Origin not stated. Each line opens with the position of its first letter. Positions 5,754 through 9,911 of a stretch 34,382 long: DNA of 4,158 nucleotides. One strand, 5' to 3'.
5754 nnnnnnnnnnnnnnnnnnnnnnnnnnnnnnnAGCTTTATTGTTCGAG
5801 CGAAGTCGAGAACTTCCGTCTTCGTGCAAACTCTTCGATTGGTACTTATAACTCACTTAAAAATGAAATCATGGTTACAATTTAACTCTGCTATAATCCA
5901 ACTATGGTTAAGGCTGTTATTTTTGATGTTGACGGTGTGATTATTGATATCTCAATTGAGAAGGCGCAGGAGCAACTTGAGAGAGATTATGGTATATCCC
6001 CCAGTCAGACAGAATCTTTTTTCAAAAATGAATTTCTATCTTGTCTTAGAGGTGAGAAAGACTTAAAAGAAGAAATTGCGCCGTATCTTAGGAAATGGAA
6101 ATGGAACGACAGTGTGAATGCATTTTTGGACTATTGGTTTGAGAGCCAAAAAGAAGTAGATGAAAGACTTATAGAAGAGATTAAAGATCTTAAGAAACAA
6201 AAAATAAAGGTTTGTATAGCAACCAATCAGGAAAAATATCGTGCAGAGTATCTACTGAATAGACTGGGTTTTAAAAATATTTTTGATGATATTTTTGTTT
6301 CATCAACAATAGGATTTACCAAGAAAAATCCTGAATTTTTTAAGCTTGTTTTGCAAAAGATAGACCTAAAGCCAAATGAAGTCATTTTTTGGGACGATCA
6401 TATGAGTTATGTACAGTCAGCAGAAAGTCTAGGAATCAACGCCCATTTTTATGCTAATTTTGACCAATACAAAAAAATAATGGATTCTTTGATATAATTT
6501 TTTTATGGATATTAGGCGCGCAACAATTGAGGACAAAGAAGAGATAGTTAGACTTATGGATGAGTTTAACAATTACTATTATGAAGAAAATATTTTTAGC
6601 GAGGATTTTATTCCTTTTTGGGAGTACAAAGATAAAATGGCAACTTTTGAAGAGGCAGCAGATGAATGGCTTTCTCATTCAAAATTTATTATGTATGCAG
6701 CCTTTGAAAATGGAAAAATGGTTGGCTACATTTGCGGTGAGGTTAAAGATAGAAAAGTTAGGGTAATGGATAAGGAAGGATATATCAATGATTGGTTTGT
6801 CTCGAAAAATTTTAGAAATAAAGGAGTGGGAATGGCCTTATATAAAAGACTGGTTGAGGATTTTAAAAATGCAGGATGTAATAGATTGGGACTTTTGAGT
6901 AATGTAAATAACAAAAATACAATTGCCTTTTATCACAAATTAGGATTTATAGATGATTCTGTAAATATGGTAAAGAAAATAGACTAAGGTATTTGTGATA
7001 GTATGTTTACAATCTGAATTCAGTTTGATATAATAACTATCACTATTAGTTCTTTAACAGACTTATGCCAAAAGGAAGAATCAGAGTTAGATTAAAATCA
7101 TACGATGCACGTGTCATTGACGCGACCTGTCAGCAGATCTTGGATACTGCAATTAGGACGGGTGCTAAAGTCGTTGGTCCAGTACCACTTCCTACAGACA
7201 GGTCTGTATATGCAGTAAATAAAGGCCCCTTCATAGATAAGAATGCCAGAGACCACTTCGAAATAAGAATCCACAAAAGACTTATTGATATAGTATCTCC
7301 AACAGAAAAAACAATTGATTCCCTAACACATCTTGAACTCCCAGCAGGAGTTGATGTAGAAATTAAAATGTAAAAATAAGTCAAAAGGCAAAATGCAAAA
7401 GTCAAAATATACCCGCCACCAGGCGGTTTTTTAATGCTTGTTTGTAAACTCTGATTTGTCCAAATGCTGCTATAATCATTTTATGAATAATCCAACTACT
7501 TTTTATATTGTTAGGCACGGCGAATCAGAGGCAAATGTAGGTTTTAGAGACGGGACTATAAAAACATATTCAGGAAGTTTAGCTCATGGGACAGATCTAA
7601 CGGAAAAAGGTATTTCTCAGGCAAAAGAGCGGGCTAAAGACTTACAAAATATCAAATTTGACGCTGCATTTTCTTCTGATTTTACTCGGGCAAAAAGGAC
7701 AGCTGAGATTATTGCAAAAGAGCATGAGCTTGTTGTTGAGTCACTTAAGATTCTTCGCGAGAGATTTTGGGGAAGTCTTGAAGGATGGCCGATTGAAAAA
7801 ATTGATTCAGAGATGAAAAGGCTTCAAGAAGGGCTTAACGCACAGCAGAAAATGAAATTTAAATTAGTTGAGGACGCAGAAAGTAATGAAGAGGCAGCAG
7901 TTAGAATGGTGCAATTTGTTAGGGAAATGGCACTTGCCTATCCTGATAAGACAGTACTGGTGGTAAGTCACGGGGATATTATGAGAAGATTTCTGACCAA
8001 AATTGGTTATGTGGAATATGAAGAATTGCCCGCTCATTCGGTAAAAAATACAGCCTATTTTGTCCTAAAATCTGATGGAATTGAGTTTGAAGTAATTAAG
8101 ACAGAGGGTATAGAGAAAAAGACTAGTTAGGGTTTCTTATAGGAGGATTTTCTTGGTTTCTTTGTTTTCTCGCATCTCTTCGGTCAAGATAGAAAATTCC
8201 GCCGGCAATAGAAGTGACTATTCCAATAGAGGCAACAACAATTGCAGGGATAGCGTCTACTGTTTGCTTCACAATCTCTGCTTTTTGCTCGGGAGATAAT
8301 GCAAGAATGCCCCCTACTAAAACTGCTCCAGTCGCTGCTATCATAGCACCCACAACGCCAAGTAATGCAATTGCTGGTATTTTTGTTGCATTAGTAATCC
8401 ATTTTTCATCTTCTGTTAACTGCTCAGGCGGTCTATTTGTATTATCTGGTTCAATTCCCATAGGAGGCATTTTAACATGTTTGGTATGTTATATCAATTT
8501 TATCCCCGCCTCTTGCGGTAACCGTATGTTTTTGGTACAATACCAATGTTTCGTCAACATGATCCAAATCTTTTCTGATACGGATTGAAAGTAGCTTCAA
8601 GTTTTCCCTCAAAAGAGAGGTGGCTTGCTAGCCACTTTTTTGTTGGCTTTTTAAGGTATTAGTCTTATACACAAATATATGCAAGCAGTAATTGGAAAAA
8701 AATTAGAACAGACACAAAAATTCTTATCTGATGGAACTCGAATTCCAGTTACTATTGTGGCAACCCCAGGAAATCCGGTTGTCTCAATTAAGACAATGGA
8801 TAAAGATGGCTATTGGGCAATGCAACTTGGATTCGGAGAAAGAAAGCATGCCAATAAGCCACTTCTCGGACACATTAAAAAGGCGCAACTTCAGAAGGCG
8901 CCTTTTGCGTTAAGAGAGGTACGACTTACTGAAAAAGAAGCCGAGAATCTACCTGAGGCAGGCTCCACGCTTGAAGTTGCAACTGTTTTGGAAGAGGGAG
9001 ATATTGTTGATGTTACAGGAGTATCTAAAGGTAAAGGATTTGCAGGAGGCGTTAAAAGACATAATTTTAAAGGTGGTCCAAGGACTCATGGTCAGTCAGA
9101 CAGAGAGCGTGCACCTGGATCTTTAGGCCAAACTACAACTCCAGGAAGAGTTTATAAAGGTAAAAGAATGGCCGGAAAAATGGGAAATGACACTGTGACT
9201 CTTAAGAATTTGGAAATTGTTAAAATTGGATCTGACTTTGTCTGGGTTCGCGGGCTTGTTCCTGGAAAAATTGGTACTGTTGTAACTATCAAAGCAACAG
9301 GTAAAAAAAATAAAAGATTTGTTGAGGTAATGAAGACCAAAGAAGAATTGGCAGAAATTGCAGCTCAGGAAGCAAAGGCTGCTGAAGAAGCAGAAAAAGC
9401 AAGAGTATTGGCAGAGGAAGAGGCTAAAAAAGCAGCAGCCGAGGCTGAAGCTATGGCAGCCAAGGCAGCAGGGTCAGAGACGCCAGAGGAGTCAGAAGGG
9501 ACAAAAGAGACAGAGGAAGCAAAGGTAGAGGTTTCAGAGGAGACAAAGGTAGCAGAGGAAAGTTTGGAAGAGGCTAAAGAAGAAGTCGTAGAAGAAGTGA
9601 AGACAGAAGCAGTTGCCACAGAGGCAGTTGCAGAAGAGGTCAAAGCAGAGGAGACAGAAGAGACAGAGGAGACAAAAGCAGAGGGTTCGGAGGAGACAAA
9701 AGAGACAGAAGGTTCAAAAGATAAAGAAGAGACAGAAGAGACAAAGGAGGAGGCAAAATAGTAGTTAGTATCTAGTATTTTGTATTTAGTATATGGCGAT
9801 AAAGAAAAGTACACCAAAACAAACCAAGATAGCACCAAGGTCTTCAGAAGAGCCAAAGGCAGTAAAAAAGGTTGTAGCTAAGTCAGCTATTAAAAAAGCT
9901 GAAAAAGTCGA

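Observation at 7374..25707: Family of A-rich inverted-repeat hairpin elements abutting TAA stop codons of ribosomal protein genes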

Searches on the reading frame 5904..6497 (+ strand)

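Call 12: search_protein_families(library=pfam, proteins=[window:5904-6497:+])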
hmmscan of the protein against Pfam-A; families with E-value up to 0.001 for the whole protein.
window:5904-6497:+ (197 aa): 3 families
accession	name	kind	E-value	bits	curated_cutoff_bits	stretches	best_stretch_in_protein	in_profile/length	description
PF00702.32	Hydrolase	-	6.3e-19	69.6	26.4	1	2-176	1-190/191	haloacid dehalogenase-like hydrolase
PF13419.12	HAD_2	-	4.2e-17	63.3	23.8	1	5-180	1-175/178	Haloacid dehalogenase-like hydrolase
PF08282.18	Hydrolase_3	-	0.00037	20.7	20.9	1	81-125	12-56/255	haloacid dehalogenase-like hydrolase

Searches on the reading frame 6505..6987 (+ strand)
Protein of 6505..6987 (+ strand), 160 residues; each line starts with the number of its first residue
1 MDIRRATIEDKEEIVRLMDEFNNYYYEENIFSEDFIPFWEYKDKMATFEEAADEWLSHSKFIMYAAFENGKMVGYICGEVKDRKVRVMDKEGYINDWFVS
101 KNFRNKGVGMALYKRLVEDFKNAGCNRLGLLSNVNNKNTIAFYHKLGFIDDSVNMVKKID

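Call 12: search_protein_families(library=pfam, proteins=[window:6505-6987:+])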
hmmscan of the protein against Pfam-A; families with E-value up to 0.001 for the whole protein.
window:6505-6987:+ (160 aa): 5 families
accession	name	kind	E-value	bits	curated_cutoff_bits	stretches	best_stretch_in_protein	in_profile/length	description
PF00583.31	Acetyltransf_1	-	1.4e-20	74.1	20.7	1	33-148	6-116/116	Acetyltransferase (GNAT) family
PF13673.13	Acetyltransf_10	-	5e-13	49.6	23.6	1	49-154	19-113/128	Acetyltransferase (GNAT) domain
PF13508.13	Acetyltransf_7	-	9.4e-13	48.8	27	1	62-149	4-83/84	Acetyltransferase (GNAT) domain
PF13420.13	Acetyltransf_4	-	6.5e-08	33.2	24.3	1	3-148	1-134/155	Acetyltransferase (GNAT) domain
PF08445.16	FR47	-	7.9e-06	26.2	22.1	1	90-151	20-80/86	FR47-like protein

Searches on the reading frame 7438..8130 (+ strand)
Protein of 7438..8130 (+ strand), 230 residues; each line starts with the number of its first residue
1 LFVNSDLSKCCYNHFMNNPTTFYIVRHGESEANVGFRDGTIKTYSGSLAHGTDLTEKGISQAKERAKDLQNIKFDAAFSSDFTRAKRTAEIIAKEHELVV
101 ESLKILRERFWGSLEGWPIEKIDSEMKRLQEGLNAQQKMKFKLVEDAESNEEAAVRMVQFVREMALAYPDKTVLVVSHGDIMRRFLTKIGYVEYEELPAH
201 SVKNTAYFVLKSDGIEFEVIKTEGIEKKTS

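Call 12: search_protein_families(library=pfam, proteins=[window:7438-8130:+])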
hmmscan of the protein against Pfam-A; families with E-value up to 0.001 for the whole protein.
window:7438-8130:+ (230 aa): 1 family
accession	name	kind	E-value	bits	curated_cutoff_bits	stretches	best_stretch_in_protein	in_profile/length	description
PF00300.27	His_Phos_1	-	1e-36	126.9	21.7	1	22-219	1-188/194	Histidine phosphatase superfamily (branch 1)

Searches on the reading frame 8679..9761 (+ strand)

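Call 12: search_protein_families(library=pfam, proteins=[window:8679-9761:+])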
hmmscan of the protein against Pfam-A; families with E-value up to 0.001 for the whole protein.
window:8679-9761:+ (360 aa): 1 family
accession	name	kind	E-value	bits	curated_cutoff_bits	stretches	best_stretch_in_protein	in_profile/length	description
PF00297.29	Ribosomal_L3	-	8.1e-16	58.4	22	1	94-185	204-290/369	Ribosomal protein L3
